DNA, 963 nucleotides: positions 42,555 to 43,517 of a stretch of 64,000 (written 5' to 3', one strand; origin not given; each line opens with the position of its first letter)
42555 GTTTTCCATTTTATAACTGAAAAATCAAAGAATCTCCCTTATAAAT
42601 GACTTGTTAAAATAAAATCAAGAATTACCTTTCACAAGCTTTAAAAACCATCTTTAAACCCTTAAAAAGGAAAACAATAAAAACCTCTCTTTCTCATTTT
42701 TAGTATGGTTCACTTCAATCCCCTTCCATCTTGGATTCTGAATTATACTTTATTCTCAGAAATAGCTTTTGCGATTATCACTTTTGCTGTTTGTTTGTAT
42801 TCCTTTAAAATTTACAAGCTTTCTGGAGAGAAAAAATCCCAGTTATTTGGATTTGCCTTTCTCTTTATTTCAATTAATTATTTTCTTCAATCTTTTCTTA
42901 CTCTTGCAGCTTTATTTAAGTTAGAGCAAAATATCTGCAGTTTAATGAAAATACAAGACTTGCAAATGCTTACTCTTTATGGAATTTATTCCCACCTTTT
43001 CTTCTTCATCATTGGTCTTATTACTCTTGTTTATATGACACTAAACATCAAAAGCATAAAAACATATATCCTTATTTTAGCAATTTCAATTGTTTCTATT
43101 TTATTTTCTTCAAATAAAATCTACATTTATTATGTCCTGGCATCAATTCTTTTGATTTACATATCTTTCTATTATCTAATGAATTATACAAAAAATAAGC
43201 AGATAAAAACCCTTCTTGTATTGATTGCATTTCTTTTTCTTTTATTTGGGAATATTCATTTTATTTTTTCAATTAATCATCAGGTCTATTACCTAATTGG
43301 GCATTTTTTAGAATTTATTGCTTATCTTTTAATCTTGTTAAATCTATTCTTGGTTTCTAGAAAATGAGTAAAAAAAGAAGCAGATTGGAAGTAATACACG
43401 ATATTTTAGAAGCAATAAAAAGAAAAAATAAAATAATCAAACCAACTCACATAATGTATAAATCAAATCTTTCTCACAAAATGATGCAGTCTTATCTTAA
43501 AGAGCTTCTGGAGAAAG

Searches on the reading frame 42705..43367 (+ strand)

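Call 3: search_protein_families(library=pfam, proteins=[window:42705-43367:+], max_evalue=0.01)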
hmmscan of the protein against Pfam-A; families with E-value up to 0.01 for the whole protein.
window:42705-43367:+ (220 aa): 0 families

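Call 9: search_protein_families(library=ncbifam, proteins=[window:42705-43367:+], max_evalue=0.1)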
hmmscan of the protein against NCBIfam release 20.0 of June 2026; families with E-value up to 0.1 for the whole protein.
window:42705-43367:+ (220 aa): 1 family
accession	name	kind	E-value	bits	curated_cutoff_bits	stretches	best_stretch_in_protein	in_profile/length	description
TIGR04370.1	glyco_rpt_poly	subfamily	0.063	12.3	40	1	10-205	37-251/396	oligosaccharide repeat unit polymerase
